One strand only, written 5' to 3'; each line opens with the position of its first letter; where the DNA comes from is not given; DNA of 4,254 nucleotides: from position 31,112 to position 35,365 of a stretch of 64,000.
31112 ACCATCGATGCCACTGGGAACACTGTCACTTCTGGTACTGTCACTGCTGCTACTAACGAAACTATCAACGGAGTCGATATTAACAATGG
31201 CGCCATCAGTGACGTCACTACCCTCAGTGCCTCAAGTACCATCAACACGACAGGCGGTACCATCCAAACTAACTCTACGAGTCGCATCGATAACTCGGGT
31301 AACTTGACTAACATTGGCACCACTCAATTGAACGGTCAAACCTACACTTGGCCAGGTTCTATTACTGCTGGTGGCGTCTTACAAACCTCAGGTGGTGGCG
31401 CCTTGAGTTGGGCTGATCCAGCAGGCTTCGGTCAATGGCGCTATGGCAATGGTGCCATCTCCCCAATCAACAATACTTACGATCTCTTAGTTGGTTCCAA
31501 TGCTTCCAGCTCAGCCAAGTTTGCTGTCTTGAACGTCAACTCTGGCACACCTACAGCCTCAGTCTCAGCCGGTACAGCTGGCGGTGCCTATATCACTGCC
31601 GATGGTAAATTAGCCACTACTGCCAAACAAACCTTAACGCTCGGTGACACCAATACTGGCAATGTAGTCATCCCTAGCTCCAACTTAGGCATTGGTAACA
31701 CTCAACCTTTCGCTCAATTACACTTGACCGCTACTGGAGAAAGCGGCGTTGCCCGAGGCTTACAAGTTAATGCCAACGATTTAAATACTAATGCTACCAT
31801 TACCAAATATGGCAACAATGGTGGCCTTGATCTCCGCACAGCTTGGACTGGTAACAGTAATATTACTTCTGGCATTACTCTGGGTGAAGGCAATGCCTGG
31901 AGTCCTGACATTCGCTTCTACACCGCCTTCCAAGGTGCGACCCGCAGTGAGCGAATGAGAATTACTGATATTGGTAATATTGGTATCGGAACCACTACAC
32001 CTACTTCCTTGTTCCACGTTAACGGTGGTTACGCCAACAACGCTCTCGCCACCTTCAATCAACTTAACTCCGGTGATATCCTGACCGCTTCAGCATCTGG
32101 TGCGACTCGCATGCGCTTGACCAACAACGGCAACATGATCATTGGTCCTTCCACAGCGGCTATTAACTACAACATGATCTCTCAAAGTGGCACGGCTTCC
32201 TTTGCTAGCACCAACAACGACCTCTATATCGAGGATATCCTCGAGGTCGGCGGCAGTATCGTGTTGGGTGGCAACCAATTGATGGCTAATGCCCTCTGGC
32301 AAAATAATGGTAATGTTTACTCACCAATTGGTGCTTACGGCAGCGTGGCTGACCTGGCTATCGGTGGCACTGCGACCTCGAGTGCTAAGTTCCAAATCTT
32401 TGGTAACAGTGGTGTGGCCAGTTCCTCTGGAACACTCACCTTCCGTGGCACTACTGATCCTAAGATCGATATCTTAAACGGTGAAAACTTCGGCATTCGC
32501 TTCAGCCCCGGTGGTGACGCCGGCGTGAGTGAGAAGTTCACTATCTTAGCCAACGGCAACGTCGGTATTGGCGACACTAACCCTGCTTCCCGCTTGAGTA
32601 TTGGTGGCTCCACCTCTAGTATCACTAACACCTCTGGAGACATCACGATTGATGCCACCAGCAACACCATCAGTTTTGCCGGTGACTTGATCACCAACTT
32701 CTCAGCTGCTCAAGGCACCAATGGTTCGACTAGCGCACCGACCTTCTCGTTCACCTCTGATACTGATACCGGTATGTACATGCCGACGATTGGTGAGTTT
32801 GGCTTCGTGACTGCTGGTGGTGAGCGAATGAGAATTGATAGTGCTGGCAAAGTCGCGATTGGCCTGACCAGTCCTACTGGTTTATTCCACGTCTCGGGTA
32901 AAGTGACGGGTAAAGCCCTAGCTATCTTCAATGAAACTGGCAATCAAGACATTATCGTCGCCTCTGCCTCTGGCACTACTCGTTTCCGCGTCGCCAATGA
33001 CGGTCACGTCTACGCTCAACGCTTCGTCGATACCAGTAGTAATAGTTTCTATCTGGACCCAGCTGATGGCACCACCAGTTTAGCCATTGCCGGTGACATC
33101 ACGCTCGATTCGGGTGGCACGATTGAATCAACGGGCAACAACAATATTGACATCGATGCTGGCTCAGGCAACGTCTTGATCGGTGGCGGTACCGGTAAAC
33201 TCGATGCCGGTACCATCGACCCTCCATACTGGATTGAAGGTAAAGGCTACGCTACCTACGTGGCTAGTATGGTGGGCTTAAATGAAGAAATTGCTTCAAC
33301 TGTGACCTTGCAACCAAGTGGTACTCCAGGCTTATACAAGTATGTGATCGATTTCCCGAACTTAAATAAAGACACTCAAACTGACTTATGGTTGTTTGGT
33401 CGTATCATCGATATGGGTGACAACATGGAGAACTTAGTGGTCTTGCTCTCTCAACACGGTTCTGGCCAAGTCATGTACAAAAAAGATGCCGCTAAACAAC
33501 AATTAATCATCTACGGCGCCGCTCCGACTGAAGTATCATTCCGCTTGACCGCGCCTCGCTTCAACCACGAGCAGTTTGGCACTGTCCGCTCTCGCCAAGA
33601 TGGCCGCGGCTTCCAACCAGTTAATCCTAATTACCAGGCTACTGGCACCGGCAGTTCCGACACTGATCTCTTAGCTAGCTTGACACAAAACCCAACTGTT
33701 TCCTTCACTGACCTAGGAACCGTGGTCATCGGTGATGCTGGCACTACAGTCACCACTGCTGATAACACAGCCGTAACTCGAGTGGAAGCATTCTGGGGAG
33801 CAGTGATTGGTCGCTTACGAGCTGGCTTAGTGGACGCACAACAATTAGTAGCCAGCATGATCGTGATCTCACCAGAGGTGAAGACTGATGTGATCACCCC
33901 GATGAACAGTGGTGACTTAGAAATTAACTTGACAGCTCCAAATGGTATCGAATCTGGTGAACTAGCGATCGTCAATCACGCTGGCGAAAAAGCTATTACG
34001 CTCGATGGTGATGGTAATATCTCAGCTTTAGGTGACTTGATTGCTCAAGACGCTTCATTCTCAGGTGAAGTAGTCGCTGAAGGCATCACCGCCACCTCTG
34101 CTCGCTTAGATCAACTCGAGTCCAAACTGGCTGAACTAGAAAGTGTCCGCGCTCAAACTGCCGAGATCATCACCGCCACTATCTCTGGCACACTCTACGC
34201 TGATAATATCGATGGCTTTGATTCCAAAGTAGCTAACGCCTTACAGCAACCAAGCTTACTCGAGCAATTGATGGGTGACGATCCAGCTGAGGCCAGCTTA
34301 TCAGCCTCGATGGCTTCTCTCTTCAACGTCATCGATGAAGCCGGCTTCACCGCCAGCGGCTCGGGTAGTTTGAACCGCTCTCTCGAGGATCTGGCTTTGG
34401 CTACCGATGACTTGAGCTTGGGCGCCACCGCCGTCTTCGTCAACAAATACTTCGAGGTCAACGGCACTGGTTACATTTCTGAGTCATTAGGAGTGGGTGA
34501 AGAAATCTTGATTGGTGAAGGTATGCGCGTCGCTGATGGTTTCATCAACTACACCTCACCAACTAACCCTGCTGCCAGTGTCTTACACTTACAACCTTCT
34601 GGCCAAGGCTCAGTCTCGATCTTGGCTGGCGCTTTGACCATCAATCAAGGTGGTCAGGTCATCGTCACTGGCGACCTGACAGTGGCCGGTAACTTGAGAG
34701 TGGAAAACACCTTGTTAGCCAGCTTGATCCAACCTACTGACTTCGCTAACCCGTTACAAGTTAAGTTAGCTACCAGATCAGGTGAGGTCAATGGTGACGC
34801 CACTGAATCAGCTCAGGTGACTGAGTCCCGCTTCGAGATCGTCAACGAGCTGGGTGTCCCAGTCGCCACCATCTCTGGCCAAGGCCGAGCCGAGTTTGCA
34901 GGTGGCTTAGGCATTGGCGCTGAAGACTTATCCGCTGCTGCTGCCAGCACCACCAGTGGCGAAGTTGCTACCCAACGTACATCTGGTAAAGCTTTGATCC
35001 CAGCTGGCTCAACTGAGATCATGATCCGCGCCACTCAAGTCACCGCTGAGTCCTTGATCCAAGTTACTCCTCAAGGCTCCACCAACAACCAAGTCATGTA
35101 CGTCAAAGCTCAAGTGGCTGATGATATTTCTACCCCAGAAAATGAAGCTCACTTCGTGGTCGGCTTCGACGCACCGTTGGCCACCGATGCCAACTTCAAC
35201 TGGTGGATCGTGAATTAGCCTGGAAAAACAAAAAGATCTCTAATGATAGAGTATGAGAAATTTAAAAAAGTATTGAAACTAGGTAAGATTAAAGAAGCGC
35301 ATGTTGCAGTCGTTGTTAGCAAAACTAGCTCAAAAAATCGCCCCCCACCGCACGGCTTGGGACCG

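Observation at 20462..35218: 4918-aa giant protein fusing a recombinase core-binding-like N-terminus to ~4500 aa of tail-fibre-like repeats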

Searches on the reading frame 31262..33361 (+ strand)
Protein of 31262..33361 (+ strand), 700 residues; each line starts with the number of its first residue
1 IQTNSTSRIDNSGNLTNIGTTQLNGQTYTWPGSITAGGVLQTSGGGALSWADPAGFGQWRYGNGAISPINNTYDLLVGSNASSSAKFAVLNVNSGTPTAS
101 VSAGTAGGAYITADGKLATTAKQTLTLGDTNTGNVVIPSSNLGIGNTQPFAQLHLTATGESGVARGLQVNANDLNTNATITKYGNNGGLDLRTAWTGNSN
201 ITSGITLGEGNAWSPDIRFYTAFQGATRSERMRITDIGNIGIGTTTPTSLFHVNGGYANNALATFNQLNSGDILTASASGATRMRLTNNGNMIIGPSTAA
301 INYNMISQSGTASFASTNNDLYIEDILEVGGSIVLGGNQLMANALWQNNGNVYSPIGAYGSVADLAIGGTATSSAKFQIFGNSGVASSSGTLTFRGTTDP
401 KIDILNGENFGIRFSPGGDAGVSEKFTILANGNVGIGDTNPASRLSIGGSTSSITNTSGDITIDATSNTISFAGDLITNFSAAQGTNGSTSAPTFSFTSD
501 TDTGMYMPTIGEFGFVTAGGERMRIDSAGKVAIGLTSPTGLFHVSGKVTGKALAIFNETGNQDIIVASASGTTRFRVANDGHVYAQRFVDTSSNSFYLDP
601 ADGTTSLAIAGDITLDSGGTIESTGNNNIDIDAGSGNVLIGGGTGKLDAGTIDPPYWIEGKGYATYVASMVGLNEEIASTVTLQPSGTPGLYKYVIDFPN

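Call 15: search_protein_families(library=phrogs, proteins=[window:31262-33061:+], max_evalue=0.01)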
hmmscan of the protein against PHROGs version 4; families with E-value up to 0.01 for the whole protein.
window:31262-33061:+ (600 aa): 3 families
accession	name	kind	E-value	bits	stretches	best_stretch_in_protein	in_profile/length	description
phrog_18345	-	tail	2.8e-17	63.3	3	452-548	186-274/956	tail fiber protein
phrog_9942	-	tail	4e-10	39.4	2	480-587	136-240/1178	tail fiber protein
phrog_28766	-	tail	1.3e-05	24.8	1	464-532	198-271/472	tail fiber protein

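Call 16: search_protein_families(library=ncbifam, proteins=[window:31262-33061:+], max_evalue=0.01)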
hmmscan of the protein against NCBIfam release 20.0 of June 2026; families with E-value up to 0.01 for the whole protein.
window:31262-33061:+ (600 aa): 0 families

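Call 31: search_solved_structures(query=window:31262-33361:+, max_evalue=1, show_alignments=3)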
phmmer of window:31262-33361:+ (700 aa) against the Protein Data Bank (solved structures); distinct sequences matched with E-value up to 1: 1.
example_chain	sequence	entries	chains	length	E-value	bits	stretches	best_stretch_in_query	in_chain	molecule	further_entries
8ond_A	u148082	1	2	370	7.8e-07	31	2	227-281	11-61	bd2133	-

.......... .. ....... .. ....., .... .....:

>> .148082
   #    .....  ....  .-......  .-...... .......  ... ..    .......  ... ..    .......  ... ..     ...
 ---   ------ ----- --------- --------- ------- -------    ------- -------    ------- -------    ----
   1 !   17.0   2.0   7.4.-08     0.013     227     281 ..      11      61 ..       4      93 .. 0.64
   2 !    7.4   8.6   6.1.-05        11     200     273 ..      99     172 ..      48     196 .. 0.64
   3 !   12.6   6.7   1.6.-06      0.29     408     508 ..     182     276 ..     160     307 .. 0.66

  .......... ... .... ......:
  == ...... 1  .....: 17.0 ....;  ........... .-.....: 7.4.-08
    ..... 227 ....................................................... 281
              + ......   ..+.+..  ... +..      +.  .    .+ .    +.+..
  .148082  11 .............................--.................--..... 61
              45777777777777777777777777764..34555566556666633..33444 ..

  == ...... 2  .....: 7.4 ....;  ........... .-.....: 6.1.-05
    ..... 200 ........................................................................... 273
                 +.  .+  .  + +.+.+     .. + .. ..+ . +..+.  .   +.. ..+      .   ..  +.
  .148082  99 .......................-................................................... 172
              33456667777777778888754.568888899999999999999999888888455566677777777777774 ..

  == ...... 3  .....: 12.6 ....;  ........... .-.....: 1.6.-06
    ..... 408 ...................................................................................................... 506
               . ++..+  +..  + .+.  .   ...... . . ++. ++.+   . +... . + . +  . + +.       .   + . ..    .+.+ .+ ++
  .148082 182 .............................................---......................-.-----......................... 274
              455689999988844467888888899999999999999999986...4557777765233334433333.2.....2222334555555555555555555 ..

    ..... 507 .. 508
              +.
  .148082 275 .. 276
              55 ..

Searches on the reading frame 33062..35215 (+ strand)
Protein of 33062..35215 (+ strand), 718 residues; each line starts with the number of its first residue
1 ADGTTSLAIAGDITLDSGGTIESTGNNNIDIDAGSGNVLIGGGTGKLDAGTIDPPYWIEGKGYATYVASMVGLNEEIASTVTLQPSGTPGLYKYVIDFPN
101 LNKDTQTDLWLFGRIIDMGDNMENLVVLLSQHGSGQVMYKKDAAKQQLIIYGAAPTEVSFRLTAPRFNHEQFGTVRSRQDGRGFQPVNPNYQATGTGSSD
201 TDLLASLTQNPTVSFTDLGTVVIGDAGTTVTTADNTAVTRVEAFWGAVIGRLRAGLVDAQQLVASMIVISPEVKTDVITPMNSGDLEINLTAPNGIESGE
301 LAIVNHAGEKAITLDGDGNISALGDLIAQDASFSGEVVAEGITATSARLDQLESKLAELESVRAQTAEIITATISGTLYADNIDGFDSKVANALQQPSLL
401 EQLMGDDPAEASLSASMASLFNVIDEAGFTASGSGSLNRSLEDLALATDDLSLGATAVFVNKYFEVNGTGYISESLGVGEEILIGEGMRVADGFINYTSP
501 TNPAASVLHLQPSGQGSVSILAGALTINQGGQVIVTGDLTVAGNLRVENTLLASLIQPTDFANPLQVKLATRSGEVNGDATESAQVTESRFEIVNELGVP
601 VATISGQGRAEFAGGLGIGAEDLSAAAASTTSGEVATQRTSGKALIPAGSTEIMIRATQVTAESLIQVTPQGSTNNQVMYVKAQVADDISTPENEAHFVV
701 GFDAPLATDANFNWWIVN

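Call 15: search_protein_families(library=phrogs, proteins=[window:33062-35215:+], max_evalue=0.01)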
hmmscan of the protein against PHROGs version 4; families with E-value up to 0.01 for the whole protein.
window:33062-35215:+ (718 aa): 0 families

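Call 16: search_protein_families(library=ncbifam, proteins=[window:33062-35215:+], max_evalue=0.01)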
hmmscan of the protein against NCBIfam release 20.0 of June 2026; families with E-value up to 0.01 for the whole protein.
window:33062-35215:+ (718 aa): 0 families

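Call 29: search_solved_structures(query=window:33062-35215:+, max_evalue=1, show_alignments=2)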
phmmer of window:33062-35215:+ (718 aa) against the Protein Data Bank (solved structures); distinct sequences matched with E-value up to 1: 0.

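Call 45: find_homologous_proteins(query=window:33140-35215:+, max_evalue=0.00001)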
Query window:33140-35215:+ (692 aa): 15 proteins with E <= 0.00001 among 8000 candidates.
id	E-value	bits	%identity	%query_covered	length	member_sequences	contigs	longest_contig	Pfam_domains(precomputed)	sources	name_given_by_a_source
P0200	2.9e-137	477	40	99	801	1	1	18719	-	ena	-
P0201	1.4e-102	363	44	75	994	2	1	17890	-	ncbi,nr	ncbi:MAG: hypothetical protein GW946_03995, partial [Candidatus Pacebacteria bacterium]|nr:hypotheti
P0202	1.6e-99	353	41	75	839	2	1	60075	PF13884.12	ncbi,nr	ncbi:MAG: tail fiber domain-containing protein, partial [Candidatus Pacebacteria bacterium]|nr:tail 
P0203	1.1e-52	198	30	100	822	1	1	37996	-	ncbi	-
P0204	4.4e-52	196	30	100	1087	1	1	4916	PF01391.24,PF02899.24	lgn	-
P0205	2.8e-50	190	31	100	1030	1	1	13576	-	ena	-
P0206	7.7e-50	188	46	22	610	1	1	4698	PF24146.3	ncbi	-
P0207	2.0e-44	171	34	44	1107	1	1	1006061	PF24146.3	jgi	jgi:hypothetical protein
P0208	3.3e-44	170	40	34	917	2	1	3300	-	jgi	-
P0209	2.0e-43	167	34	52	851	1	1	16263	-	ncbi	-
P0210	1.5e-42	164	40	41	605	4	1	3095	PF11617.14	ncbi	-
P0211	4.2e-37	146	34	44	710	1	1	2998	-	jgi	jgi:hypothetical protein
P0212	6.9e-29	119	47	20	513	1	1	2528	-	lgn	-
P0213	2.5e-22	98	40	21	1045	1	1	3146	PF21722.5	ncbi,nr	ncbi:MAG: hypothetical protein Q8L01_00105, partial [Candidatus Woesebacteria bacterium]|nr:hypothet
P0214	6.3e-13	66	28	65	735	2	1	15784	-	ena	-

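Call 48: search_protein_families(library=pfam, proteins=[P0204, P0202, window:33140-35215:+], max_evalue=0.1)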
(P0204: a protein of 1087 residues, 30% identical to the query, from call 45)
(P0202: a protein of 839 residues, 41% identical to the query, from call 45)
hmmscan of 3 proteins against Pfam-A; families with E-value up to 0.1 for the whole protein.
P0204 (1087 aa): 3 families
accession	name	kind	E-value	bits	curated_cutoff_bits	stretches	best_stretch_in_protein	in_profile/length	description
PF01391.23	Collagen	-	2.1e-07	31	27.2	2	261-312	7-58/60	Collagen triple helix repeat (20 copies)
PF02899.23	Phage_int_SAM_1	-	3.8e-07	30.7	22.3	1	20-106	4-79/83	Phage integrase, N-terminal SAM-like domain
PF10110.14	GPDPase_memb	-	0.091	11.9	29.6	0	193-232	59-99/321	Membrane domain of glycerophosphoryl diester phosphodiesterase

P0202 (839 aa): 1 family
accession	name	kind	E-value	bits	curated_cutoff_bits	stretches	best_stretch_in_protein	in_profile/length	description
PF13884.11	Peptidase_S74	-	2.1e-15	57.2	22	1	245-299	1-58/58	Chaperone of endosialidase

window:33140-35215:+ (692 aa): 0 families

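Call 56: predict_structure(alignment_id=A3)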
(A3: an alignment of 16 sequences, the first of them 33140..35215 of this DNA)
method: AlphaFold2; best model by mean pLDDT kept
length: 692 residues; sequences in the alignment: 16
mean_pLDDT: 53.8   pTM: 0.25
mean pLDDT of the five models: 53.8, 53.3, 51.5, 50.7, 50.5
residues with pLDDT >= 90: 22; 70-90: 132; 50-70: 205; < 50: 333
segments of 3 or more residues with pLDDT < 50: 1-27, 39-49, 77-80, 147-157, 159-261, 264-272, 339-360, 373-391, 397-399, 401-420, 448-452, 486-488, 516-563, 580-605
pLDDT, mean of each block of 10 residues (from residue 1): 35 40 45 49 34 80 83 62 56 69 75 83 85 72 48 44 34 31 31 27 31 34 33 27 30 39 47 63 73 71 64 58 63 59 33 37 52 47 44 50 38 40 51 64 52 56 59 52 51 60 57 51 37 39 38 32 49 53 40 34 51 77 87 84 86 90 70 90 85 74
secondary structure, 60 per line:
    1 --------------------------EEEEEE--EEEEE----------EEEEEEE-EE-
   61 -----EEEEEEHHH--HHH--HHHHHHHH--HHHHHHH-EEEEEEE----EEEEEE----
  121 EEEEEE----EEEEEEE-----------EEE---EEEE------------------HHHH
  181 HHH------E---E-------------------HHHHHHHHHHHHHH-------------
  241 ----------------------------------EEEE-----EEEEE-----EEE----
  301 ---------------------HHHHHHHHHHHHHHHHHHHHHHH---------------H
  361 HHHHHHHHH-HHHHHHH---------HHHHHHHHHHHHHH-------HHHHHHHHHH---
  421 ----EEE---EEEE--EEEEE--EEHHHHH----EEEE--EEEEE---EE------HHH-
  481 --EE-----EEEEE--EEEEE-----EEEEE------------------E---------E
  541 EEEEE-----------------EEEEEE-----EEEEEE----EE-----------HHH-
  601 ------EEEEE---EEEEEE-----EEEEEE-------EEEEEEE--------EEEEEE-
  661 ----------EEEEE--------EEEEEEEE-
elements in order (helices of 4 or more, strands of 3 or more residues): E27-32 E35-39 E50-56 E66-71 H82-89 H92-98 E100-106 E111-116 E121-126 E131-137 E149-151 E155-158 H177-183 H214-227 E275-278 E284-288 E294-296 H322-344 H360-369 H371-377 H387-400 H408-417 E425-427 E431-434 E437-441 H446-450 E455-458 E461-465 E490-494 E497-501 E507-511 E540-545 E563-568 E574-579 E607-611 E615-620 E626-631 E639-645 E654-659 E671-675 E684-691
